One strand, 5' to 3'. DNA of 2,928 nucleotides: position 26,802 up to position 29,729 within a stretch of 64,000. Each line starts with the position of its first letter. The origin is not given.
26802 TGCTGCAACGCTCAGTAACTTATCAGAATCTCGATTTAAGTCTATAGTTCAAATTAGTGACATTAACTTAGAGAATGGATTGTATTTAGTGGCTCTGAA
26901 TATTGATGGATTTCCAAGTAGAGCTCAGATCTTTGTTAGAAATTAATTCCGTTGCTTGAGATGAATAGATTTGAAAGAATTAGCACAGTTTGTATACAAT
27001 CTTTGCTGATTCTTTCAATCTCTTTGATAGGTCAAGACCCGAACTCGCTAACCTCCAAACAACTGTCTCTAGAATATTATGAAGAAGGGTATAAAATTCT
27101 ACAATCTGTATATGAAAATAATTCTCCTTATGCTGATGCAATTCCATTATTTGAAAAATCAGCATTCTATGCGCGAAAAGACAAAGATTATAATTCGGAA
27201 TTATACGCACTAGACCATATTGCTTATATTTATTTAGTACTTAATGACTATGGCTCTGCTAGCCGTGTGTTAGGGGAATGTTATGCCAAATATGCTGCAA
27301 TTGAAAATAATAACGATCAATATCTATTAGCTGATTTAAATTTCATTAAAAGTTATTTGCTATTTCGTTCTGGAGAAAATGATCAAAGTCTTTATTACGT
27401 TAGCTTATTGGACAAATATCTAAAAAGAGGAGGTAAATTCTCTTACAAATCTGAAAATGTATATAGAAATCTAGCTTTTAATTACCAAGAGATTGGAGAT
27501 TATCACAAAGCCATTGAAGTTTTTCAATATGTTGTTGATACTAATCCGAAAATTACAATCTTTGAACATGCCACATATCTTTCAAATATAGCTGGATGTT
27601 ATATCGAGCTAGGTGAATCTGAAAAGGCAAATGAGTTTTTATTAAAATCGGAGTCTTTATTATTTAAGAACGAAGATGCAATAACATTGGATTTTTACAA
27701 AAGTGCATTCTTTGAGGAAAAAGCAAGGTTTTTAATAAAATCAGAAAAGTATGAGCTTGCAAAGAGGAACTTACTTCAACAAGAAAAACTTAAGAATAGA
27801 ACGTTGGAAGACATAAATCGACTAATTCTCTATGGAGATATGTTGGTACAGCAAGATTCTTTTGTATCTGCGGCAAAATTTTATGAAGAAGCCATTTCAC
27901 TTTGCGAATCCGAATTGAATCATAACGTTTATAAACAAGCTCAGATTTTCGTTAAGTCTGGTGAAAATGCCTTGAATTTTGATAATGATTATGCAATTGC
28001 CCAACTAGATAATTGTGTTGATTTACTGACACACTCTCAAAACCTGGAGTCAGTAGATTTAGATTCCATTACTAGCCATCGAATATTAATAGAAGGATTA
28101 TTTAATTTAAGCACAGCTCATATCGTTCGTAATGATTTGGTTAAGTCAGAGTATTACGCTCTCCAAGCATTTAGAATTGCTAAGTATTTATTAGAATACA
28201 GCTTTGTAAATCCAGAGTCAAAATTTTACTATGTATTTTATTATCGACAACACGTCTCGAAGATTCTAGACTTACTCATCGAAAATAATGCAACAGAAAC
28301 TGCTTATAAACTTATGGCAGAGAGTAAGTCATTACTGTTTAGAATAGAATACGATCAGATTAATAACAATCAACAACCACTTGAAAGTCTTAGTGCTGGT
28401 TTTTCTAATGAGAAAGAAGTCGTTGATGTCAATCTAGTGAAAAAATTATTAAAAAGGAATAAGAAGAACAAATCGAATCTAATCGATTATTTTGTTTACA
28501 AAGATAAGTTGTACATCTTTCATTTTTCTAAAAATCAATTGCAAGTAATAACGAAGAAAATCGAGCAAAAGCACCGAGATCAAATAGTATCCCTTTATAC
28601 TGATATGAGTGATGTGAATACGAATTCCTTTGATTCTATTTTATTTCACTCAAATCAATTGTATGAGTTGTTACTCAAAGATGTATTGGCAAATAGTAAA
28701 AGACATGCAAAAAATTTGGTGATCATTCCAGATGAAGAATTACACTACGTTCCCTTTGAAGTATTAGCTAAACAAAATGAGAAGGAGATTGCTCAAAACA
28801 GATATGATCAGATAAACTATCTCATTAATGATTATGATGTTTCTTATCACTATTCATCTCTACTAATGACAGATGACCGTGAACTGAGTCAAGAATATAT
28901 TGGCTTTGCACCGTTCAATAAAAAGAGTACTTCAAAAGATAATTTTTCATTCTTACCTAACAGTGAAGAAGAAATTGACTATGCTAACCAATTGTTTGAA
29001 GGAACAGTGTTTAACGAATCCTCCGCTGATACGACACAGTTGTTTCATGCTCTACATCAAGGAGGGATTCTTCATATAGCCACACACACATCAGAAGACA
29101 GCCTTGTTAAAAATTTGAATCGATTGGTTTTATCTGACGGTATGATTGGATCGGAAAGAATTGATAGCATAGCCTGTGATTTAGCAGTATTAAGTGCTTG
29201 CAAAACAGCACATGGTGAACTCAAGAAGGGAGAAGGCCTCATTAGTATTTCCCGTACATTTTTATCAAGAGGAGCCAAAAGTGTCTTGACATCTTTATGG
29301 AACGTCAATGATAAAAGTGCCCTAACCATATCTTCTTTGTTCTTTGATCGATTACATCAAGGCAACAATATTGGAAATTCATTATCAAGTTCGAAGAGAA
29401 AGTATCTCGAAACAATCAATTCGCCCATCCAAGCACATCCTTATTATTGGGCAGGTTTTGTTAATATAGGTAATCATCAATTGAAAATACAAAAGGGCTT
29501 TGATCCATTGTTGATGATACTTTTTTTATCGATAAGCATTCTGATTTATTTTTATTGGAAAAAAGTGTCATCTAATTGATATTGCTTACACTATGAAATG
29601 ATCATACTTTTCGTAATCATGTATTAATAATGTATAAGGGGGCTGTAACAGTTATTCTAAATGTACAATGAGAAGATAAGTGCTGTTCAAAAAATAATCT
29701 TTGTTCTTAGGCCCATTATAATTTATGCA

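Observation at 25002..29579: Stand-alone sigma / anti-sigma-like / T9SS-tailed protein / TPR-CHAT protease module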

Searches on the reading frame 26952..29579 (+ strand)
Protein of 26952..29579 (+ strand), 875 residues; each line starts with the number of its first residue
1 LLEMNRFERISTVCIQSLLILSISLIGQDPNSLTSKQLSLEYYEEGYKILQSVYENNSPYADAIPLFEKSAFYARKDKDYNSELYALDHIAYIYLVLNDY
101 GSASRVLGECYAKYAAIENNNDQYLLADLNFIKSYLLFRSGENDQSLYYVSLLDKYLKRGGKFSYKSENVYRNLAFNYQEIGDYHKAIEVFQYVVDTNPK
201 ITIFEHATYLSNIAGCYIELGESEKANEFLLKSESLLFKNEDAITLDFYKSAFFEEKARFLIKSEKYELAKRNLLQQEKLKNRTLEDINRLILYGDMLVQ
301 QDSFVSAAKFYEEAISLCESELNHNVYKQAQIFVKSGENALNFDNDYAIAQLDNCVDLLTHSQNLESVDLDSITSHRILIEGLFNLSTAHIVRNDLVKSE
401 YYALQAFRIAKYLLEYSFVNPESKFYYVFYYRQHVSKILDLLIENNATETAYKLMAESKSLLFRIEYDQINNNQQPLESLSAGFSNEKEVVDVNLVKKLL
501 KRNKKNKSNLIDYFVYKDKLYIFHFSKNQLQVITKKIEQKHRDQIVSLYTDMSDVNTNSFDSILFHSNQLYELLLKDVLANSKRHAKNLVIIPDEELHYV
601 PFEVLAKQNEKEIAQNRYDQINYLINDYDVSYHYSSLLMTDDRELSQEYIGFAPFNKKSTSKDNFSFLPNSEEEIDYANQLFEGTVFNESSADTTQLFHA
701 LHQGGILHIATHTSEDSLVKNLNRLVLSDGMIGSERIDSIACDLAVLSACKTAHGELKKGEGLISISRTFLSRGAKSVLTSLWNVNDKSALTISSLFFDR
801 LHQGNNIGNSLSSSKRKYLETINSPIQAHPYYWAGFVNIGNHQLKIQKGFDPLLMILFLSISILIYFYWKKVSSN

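Call 4: search_protein_families(library=pfam, proteins=[window:26952-29579:+], max_evalue=1)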
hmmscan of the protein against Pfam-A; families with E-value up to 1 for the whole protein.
window:26952-29579:+ (875 aa): 14 families
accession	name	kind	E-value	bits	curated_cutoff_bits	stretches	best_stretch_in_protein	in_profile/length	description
PF12770.12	CHAT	-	6e-45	154.3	24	1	568-841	5-289/289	CHAT domain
PF13424.12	TPR_12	-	4.5e-09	36.8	30.1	2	169-233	4-71/77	Tetratricopeptide repeat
PF00515.34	TPR_1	-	4.5e-05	23.5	27.8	1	170-200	3-33/34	Tetratricopeptide repeat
PF07719.23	TPR_2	-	4.6e-05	23.7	27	1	170-200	3-33/34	Tetratricopeptide repeat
PF14559.12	TPR_19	-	4.9e-05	24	25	1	182-230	5-48/68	Tetratricopeptide repeat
PF13174.12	TPR_6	-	0.00039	21.3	26.3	1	173-200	5-32/33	Tetratricopeptide repeat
PF13428.12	TPR_14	-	0.001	20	23.5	0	291-320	4-33/44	Tetratricopeptide repeat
PF13181.12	TPR_8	-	0.0057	17.2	25.7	0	173-200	6-33/34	Tetratricopeptide repeat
PF13176.12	TPR_7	-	0.0068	16.9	27.9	0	178-192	9-23/36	Tetratricopeptide repeat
PF25063.1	ARM_TT21_C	-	0.012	15.9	35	1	208-336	56-177/209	Tetratricopeptide repeat protein 21 C-terminal ARM domain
PF13374.12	TPR_10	-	0.013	15.9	27.5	0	171-192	5-26/42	Tetratricopeptide repeat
PF23914.1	TPR_CcmH_CycH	-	0.057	13.7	42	0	137-197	94-150/158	Cytochrome c-type biogenesis protein H TPR domain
PF13432.12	TPR_16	-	0.073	14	32.7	0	178-226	7-50/65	Tetratricopeptide repeat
PF12895.13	ANAPC3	-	0.19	12.5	27.2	0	283-341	18-76/82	Anaphase-promoting complex, cyclosome, subunit 3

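Call 11: search_protein_families(library=ncbifam, proteins=[window:26961-29579:+], max_evalue=10)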
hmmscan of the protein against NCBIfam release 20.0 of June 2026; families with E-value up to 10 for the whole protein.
window:26961-29579:+ (872 aa): 3 families
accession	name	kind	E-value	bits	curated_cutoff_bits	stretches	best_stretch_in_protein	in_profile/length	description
TIGR03504.1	FimV_Cterm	subfamily_domain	0.00026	21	30.65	2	170-194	4-28/44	FimV/HubP family polar landmark protein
TIGR02795.1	tol_pal_ybgF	equivalog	0.24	12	90.1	1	166-224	3-59/119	tol-pal system protein YbgF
NF040586.1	FxSxx_TPR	equivalog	0.29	9.5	300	1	165-227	514-579/830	FxSxx-COOH system tetratricopeptide repeat protein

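Call 12: find_homologous_proteins(query=window:26961-29579:+, max_evalue=0.00001)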
Query window:26961-29579:+ (872 aa): 28 proteins with E <= 0.00001 among 8000 candidates.
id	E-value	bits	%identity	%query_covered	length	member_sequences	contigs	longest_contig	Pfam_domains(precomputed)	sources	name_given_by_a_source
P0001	0.0e+0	1912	100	100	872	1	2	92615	PF13424.13,PF12770.13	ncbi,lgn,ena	-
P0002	3.6e-284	963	85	59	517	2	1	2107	PF12770.13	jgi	jgi:CHAT domain-containing protein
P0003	1.3e-30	125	29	38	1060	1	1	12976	PF14559.13,PF00515.35,PF13424.13,PF13176.13,PF13428.13,PF12770.13,PF13181.13,PF07719.24,PF13374.13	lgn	-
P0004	6.8e-29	119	29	32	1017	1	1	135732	PF13424.13,PF12770.13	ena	-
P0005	2.7e-24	104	26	38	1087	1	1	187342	PF13431.13,PF13414.13,PF10952.16,PF13176.13,PF24885.2,PF13428.13,PF12770.13,PF13374.13,PF14559.13,PF17874.8,PF00515.35,PF04212.25,PF12895.14,PF13424.13,PF21033.5,PF14938.13,PF13432.13,PF00903.32,PF22883.2,PF13181.13,PF07719.24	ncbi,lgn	-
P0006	3.7e-24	103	30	39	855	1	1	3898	PF00515.35,PF13424.13,PF12770.13,PF13181.13,PF07719.24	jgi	-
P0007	1.3e-23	102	30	38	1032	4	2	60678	PF13414.13,PF10952.16,PF13176.13,PF13428.13,PF12770.13,PF13374.13,PF13371.13,PF17874.8,PF00515.35,PF13424.13,PF13432.13,PF13181.13,PF07719.24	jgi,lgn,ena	-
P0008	4.0e-21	93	29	46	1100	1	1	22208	PF17874.8,PF00515.35,PF13424.13,PF13432.13,PF13428.13,PF12770.13,PF13181.13,PF07719.24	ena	-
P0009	6.1e-21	93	27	38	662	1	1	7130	PF13414.13,PF00515.35,PF13424.13,PF13176.13,PF24885.2,PF13432.13,PF13428.13,PF12770.13,PF13181.13,PF07719.24,PF13374.13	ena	-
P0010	1.1e-19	89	26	39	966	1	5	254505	PF17874.8,PF00515.35,PF13424.13,PF13176.13,PF13432.13,PF12770.13,PF13181.13,PF07719.24,PF13174.13,PF13374.13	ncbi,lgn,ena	-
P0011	1.3e-19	88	28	39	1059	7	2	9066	PF10952.16,PF13176.13,PF24885.2,PF12770.13,PF13374.13,PF17874.8,PF00515.35,PF13424.13,PF14938.13,PF13432.13,PF13181.13,PF07719.24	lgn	-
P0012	2.5e-19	87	27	31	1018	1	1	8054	PF13431.13,PF23914.2,PF10579.15,PF10952.16,PF13176.13,PF24885.2,PF13428.13,PF12770.13,PF13374.13,PF14559.13,PF25068.3,PF13371.13,PF17874.8,PF00515.35,PF13424.13,PF21033.5,PF13432.13,PF13181.13,PF07719.24,PF13174.13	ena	-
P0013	9.6e-18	82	24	83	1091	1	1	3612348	PF17874.8,PF00515.35,PF13424.13,PF13176.13,PF14938.13,PF13432.13,PF12770.13,PF13181.13,PF07719.24,PF13374.13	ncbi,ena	-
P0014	1.3e-17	82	28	44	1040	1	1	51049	PF17874.8,PF13424.13,PF12770.13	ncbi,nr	ncbi:MAG: CHAT domain-containing protein [Balneolaceae bacterium]|nr:MAG: CHAT domain-containing pro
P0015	1.5e-16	78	23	38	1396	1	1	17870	PF10602.16,PF01816.24,PF12862.14,PF13414.13,PF04781.18,PF10952.16,PF13176.13,PF24885.2,PF13428.13,PF12770.13,PF13374.13,PF17874.8,PF00515.35,PF04212.25,PF13424.13,PF28559.1,PF14938.13,PF13432.13,PF13181.13,PF07719.24,PF13174.13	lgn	-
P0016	2.3e-16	78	24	38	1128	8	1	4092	PF14559.13,PF13414.13,PF00515.35,PF13424.13,PF13432.13,PF13428.13,PF12770.13,PF07719.24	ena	-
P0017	2.8e-15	74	32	11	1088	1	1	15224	PF13431.13,PF07720.19,PF21325.4,PF13176.13,PF24885.2,PF13428.13,PF12770.13,PF13374.13,PF07721.21,PF14559.13,PF09094.17,PF17874.8,PF00515.35,PF13424.13,PF28559.1,PF13432.13,PF13181.13,PF07719.24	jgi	-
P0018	6.7e-14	69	27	38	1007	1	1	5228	PF13431.13,PF13176.13,PF24885.2,PF18768.8,PF13428.13,PF12770.13,PF13374.13,PF17874.8,PF00515.35,PF13424.13,PF21033.5,PF14938.13,PF13432.13,PF13181.13,PF07719.24,PF13174.13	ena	-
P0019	2.4e-13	68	26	38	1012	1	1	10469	PF13431.13,PF13176.13,PF24885.2,PF13428.13,PF12770.13,PF13374.13,PF17874.8,PF00515.35,PF13424.13,PF21033.5,PF14938.13,PF13432.13,PF13181.13,PF07719.24,PF13174.13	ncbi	-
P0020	3.9e-13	67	23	38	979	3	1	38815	PF10602.16,PF13414.13,PF13176.13,PF24885.2,PF18768.8,PF13428.13,PF12770.13,PF13374.13,PF17874.8,PF00515.35,PF13424.13,PF13432.13,PF13181.13,PF07719.24,PF13174.13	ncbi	-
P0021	2.0e-12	65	25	63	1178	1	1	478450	PF13414.13,PF10952.16,PF13176.13,PF24885.2,PF12770.13,PF13374.13,PF17874.8,PF00515.35,PF13424.13,PF21033.5,PF13432.13,PF13181.13,PF07719.24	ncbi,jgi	ncbi:MAG: tetratricopeptide repeat protein [Bacteroidales bacterium]|jgi:CHAT domain-containing prot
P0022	2.5e-11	61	23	29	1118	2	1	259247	PF10602.16,PF13431.13,PF25062.2,PF13176.13,PF24885.2,PF13428.13,PF12770.13,PF13374.13,PF14559.13,PF17874.8,PF00515.35,PF13424.13,PF28559.1,PF14938.13,PF13432.13,PF13181.13,PF12968.14,PF07719.24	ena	-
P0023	2.3e-8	51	24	29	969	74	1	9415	PF10602.16,PF13431.13,PF12862.14,PF13176.13,PF24885.2,PF13428.13,PF12770.13,PF13374.13,PF14559.13,PF17874.8,PF00515.35,PF13424.13,PF28559.1,PF21033.5,PF14938.13,PF13181.13,PF08626.17,PF07719.24,PF13174.13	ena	-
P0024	2.7e-8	51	27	29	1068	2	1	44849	PF13431.13,PF17874.8,PF00515.35,PF13424.13,PF13176.13,PF14938.13,PF12770.13,PF13181.13,PF07719.24,PF13374.13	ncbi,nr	ncbi:MAG TPA: CHAT domain-containing tetratricopeptide repeat protein [Thermoanaerobaculia bacterium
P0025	6.0e-8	50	36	11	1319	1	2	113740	PF13431.13,PF13176.13,PF24885.2,PF13428.13,PF12770.13,PF13374.13,PF07721.21,PF14559.13,PF25068.3,PF13371.13,PF17874.8,PF00515.35,PF12895.14,PF13424.13,PF13432.13,PF13181.13,PF07719.24,PF13174.13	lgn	-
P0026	1.1e-7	49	27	38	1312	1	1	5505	PF13176.13,PF24885.2,PF13428.13,PF12770.13,PF13374.13,PF17874.8,PF00515.35,PF13424.13,PF14938.13,PF13432.13,PF13181.13,PF07719.24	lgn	-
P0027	1.9e-7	48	28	13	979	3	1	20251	PF13431.13,PF13176.13,PF24885.2,PF13428.13,PF12770.13,PF13374.13,PF14559.13,PF17874.8,PF00515.35,PF13424.13,PF13432.13,PF13181.13,PF07719.24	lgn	-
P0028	9.3e-6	43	26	21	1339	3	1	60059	PF13424.13,PF24885.2,PF12770.13,PF13374.13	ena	-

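Call 13: find_encoding_contigs(protein=P0001, flank=10000, max_places=4)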
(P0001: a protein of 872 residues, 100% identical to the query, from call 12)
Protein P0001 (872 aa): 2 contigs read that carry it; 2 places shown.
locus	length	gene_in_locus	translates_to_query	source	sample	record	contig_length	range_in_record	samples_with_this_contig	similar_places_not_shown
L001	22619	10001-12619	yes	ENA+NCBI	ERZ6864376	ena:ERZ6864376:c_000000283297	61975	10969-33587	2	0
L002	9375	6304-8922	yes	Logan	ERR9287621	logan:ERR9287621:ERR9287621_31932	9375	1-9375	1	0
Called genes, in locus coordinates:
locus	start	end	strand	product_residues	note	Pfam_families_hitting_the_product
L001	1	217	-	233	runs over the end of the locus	-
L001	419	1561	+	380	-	PF00817:IMS, PF11798:IMS_HHH (weak), PF21999:IMS_HHH_1, PF11799:IMS_C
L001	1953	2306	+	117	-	PF05635:23S_rRNA_IVP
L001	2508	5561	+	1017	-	PF02811:PHP, PF07733:DNA_pol3_alpha, PF17657:DNA_pol3_finger, PF14579:HHH_6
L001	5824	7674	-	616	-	PF01019:G_glu_transpept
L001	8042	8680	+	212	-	-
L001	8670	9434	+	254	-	-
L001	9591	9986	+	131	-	-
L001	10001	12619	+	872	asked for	PF13424:TPR_12 (faint), PF12770:CHAT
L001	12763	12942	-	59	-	-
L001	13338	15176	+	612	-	PF13522:GATase_6 (faint), PF13537:GATase_7 (faint)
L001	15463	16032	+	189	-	PF05036:SPOR (weak)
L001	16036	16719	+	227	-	PF02586:SRAP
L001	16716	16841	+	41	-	-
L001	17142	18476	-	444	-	PF01979:Amidohydro_1, PF07969:Amidohydro_3 (weak)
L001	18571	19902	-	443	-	PF07690:MFS_1, PF13347:MFS_2 (weak)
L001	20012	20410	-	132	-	PF18347:DUF5606, PF21186:DUF6852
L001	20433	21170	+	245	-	PF01479:S4, PF00849:PseudoU_synth_2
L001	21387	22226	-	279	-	PF07366:SnoaL (faint), PF12680:SnoaL_2 (weak)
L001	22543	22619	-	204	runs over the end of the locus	PF01195:Pept_tRNA_hydro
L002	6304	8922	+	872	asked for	PF13424:TPR_12 (faint), PF12770:CHAT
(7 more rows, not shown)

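Call 14: find_encoding_contigs(protein=P0002, flank=10000, max_places=4)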
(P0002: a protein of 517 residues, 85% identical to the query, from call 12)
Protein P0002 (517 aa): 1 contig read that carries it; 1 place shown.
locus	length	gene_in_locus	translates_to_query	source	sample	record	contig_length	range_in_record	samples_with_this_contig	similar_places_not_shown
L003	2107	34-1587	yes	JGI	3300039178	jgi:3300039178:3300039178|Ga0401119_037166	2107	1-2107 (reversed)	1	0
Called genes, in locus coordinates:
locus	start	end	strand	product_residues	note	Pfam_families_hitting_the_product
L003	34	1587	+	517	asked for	PF12770:CHAT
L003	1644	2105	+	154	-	?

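Call 19: find_encoding_contigs(protein=P0004, flank=6000, max_places=2)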
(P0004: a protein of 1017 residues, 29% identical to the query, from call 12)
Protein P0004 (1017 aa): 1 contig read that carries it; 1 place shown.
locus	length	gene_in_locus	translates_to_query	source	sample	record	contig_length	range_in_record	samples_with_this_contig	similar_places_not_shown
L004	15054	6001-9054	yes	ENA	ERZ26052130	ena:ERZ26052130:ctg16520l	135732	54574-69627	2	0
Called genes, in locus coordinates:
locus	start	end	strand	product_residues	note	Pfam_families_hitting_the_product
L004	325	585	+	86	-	-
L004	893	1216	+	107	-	-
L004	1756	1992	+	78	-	-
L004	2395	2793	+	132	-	PF04326:SLFN_AlbA_2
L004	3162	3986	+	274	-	-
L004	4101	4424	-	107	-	PF01906:YbjQ_1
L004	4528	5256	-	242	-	-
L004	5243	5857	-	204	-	PF04542:Sigma70_r2 (weak)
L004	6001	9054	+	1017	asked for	PF13424:TPR_12 (faint), PF12770:CHAT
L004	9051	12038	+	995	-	PF00515:TPR_1 (faint), PF07719:TPR_2 (faint), PF13181:TPR_8 (faint), PF13424:TPR_12 (weak), PF13432:TPR_16 (faint), PF12770:CHAT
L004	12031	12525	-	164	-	PF06172:Cupin_5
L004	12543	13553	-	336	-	PF01636:APH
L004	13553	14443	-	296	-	PF00483:NTP_transferase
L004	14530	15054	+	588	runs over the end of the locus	PF00474:SSF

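Call 20: find_encoding_contigs(protein=P0003, flank=6000, max_places=2)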
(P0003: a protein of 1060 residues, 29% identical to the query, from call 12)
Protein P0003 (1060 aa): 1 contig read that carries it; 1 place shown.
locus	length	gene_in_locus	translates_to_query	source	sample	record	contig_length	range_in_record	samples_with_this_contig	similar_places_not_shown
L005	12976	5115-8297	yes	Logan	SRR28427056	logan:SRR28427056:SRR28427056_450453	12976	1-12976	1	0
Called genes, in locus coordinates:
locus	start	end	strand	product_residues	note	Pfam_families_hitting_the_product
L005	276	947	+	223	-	-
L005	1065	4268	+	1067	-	PF13424:TPR_12 (faint), PF17874:TPR_MalT (faint), PF12770:CHAT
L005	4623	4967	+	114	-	-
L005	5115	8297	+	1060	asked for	PF13181:TPR_8 (faint), PF13428:TPR_14 (faint), PF00515:TPR_1 (faint), PF07719:TPR_2 (faint), PF13374:TPR_10 (faint), PF13176:TPR_7 (faint), PF13424:TPR_12 (weak), PF12770:CHAT, +1 more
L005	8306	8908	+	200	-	PF00849:PseudoU_synth_2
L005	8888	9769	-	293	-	PF00753:Lactamase_B, PF12706:Lactamase_B_2 (faint), PF23023:Anti-Pycsar_Apyc1 (weak)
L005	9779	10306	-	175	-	PF00885:DMRL_synthase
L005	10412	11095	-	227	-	PF13174:TPR_6 (faint), PF13181:TPR_8 (faint), PF25062:ARM_TT21_N (weak), PF07719:TPR_2 (faint), PF13428:TPR_14 (faint)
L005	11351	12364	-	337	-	PF00676:E1_dh, PF02775:TPP_enzyme_C (weak)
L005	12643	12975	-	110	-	?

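Call 21: find_encoding_contigs(protein=P0005, flank=6000, max_places=2)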
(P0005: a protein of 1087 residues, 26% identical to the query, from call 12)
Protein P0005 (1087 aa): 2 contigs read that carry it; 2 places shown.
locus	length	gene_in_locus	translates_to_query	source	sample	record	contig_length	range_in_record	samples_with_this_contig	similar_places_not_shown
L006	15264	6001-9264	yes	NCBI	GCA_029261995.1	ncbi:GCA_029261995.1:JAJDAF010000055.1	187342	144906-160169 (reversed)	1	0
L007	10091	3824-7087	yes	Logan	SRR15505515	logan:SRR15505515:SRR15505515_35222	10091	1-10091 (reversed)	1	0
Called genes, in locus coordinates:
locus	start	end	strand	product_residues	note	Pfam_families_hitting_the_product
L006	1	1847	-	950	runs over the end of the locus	PF00005:ABC_tran (faint), PF02463:SMC_N (faint), PF03193:RsgA_GTPase (faint), PF13191:AAA_16 (faint), PF13555:AAA_29 (faint), PF20703:nSTAND1 (faint), PF17760:UvrA_inter, PF17755:UvrA_DNA-bind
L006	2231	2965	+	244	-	-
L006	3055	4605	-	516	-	PF00171:Aldedh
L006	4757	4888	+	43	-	-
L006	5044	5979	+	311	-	PF00795:CN_hydrolase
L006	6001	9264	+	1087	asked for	PF13424:TPR_12, PF24885:TPR_NPHP3, PF13424:TPR_12, PF24885:TPR_NPHP3, PF13374:TPR_10, PF13424:TPR_12, PF13424:TPR_12, PF24885:TPR_NPHP3, +24 more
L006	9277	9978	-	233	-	-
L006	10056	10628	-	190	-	PF07638:Sigma70_ECF, PF08281:Sigma70_r4_2, PF04545:Sigma70_r4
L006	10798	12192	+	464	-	PF01565:FAD_binding_4, PF08031:BBE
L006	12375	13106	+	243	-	PF07298:NnrU (weak), PF04191:PEMT (weak)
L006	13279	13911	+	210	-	PF07670:Gate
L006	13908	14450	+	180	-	PF07670:Gate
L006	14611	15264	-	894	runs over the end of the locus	-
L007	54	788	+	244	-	-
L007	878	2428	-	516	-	PF00171:Aldedh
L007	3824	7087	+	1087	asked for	PF13424:TPR_12, PF24885:TPR_NPHP3, PF13424:TPR_12, PF24885:TPR_NPHP3, PF13374:TPR_10, PF13424:TPR_12, PF13424:TPR_12, PF24885:TPR_NPHP3, +24 more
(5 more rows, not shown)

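Call 23: find_encoding_contigs(protein=P0007, flank=6000, max_places=2)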
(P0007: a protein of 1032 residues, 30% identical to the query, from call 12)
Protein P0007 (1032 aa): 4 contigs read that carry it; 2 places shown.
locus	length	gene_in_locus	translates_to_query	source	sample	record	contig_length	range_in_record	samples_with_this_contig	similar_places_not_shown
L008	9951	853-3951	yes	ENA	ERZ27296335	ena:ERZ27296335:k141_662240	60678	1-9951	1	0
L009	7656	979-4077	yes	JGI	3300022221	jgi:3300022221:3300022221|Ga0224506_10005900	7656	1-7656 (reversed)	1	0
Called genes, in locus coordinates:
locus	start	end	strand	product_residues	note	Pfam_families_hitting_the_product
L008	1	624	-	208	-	?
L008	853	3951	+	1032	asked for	PF07719:TPR_2 (faint), PF10952:DUF2753 (faint), PF13424:TPR_12, PF17874:TPR_MalT (weak), PF00515:TPR_1 (weak), PF13374:TPR_10 (weak), PF13424:TPR_12, PF12770:CHAT, +6 more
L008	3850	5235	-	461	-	PF13506:Glyco_transf_21, PF00535:Glycos_transf_2, PF13641:Glyco_tranf_2_3, PF03142:Chitin_synth_2, PF01644:Chitin_synth_1 (weak), PF13632:Glyco_trans_2_3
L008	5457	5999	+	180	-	PF04542:Sigma70_r2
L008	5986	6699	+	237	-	-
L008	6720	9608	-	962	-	PF07719:TPR_2 (faint), PF13174:TPR_6 (faint), PF13176:TPR_7 (faint), PF13181:TPR_8 (faint), PF13414:TPR_11 (faint), PF13424:TPR_12, PF00515:TPR_1 (weak), PF12770:CHAT, +4 more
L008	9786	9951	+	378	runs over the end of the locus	PF03576:Peptidase_S58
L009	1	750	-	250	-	?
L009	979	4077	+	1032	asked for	PF07719:TPR_2 (faint), PF10952:DUF2753 (faint), PF13424:TPR_12, PF17874:TPR_MalT (weak), PF00515:TPR_1 (weak), PF13374:TPR_10 (weak), PF13424:TPR_12, PF12770:CHAT, +6 more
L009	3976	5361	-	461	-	PF13506:Glyco_transf_21, PF00535:Glycos_transf_2, PF13641:Glyco_tranf_2_3, PF03142:Chitin_synth_2, PF01644:Chitin_synth_1 (weak), PF13632:Glyco_trans_2_3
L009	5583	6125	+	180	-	PF04542:Sigma70_r2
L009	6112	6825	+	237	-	-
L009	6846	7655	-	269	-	?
